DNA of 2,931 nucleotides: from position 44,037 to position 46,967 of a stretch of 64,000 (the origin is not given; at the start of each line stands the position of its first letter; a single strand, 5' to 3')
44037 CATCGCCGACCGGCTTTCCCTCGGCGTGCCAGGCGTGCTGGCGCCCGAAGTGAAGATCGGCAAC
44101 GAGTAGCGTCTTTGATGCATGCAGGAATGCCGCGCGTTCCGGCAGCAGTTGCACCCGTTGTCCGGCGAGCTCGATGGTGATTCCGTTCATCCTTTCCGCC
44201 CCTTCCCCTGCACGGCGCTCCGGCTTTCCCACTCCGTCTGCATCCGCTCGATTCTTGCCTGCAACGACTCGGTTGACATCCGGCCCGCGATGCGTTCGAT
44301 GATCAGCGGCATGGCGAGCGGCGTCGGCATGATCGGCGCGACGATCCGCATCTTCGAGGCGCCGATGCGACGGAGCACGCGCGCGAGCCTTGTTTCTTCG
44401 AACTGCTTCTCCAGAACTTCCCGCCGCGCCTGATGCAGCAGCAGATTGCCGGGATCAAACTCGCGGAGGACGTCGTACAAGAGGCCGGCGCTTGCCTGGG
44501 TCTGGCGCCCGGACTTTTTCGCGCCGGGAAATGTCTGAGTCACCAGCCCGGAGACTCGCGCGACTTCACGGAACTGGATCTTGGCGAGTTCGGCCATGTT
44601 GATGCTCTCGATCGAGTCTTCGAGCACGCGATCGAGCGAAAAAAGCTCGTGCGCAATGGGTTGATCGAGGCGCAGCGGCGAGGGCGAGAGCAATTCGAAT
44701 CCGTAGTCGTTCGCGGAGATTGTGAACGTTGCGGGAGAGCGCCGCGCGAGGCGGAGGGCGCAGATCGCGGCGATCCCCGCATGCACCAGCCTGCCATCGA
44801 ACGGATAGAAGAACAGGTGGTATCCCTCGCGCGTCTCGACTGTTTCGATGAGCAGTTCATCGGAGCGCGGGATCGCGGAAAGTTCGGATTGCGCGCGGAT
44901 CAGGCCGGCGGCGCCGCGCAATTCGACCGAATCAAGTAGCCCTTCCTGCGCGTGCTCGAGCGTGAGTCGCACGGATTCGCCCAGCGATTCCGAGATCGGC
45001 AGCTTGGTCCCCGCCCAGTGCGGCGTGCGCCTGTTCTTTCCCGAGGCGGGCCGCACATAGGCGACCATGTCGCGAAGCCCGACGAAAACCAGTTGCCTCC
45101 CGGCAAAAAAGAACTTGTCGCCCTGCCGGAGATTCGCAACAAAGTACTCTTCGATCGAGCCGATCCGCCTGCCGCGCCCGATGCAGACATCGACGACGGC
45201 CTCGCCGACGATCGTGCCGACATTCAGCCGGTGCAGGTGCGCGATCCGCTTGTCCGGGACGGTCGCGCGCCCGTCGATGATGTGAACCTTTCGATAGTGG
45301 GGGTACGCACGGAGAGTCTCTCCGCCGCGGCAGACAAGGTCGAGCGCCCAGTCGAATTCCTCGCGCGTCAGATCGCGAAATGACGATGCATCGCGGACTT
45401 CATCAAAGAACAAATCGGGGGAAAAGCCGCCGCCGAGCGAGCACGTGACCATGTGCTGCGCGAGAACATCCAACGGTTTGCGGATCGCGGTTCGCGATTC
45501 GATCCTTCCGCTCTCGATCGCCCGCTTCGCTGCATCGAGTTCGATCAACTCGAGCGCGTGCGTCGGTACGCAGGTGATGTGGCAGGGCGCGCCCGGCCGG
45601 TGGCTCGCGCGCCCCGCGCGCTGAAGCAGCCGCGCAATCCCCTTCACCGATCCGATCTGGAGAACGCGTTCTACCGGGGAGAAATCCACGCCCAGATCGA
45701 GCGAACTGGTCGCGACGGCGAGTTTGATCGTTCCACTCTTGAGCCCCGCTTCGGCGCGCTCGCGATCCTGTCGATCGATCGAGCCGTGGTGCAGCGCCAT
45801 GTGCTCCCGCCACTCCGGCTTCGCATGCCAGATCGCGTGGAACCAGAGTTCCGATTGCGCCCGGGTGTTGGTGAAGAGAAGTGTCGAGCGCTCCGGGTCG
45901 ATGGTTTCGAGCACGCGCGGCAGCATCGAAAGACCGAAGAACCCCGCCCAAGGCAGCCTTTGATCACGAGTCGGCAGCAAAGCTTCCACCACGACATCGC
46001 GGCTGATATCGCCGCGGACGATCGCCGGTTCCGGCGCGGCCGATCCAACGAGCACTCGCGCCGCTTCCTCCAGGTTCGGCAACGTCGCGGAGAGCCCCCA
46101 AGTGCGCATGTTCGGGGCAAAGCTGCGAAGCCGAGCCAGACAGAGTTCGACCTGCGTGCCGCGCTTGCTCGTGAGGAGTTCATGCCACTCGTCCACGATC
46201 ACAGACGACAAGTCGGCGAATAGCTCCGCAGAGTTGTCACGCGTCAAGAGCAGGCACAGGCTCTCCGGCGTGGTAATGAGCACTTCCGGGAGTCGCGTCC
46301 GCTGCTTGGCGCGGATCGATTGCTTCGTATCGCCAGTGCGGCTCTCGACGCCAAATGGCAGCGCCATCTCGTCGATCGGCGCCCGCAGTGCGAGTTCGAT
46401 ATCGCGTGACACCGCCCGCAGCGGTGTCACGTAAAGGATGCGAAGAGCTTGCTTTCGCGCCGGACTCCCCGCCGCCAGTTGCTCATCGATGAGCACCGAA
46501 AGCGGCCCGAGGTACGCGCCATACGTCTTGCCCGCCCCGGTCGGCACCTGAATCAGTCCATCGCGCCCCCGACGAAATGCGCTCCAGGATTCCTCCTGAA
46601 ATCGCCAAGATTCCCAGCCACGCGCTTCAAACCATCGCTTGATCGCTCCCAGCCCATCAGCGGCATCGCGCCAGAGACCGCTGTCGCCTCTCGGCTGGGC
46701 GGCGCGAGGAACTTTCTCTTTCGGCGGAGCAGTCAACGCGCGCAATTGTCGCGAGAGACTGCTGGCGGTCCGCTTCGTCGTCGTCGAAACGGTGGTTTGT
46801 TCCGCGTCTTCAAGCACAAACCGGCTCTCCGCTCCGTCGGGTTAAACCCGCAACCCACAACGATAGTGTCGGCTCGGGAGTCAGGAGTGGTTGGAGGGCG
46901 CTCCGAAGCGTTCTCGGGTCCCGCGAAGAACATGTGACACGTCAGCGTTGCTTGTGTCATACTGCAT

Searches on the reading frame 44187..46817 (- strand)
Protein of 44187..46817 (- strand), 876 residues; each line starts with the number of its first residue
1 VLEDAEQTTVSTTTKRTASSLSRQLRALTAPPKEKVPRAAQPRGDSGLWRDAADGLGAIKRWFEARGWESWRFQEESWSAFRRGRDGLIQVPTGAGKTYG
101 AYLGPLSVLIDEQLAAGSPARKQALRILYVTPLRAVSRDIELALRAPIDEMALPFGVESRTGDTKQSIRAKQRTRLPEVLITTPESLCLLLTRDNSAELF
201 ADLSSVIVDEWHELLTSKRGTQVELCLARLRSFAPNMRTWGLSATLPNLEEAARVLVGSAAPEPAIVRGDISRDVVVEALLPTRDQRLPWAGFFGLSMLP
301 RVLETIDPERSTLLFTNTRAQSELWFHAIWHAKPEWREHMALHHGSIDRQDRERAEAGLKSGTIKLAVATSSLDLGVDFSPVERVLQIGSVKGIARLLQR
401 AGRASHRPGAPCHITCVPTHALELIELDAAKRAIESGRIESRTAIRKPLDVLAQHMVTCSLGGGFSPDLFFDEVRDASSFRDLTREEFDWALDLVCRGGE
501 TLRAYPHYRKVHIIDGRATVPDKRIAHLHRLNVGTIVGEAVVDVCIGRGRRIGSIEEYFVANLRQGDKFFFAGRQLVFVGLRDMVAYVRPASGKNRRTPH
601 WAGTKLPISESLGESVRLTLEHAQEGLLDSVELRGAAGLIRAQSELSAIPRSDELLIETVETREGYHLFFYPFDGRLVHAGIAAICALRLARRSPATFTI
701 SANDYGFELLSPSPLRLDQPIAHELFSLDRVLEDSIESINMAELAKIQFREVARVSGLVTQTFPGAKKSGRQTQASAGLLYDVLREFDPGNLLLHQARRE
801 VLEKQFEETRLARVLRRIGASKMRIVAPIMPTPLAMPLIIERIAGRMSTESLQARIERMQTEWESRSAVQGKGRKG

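Call 9: search_protein_families(library=pfam, max_evalue=0.01, proteins=[window:44187-46817:-])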
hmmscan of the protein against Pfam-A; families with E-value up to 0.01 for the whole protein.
window:44187-46817:- (876 aa): 5 families
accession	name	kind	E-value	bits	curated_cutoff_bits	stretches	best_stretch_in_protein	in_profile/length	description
PF19306.5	WH_Lhr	-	2.7e-56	190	27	1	432-597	1-167/168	Large helicase-related protein, winged helix domain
PF08494.16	DEAD_assoc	-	8.3e-51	173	23.5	1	649-835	1-191/191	DEAD/H associated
PF00270.35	DEAD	-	1.5e-25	90.3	26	1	72-251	2-166/167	DEAD/DEAH box helicase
PF00271.37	Helicase_C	-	8.8e-12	45.7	23.5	1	299-404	6-106/110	Helicase conserved C-terminal domain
PF04851.21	ResIII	-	7.4e-05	23.2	22.5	1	67-246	20-162/164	Type III restriction enzyme, res subunit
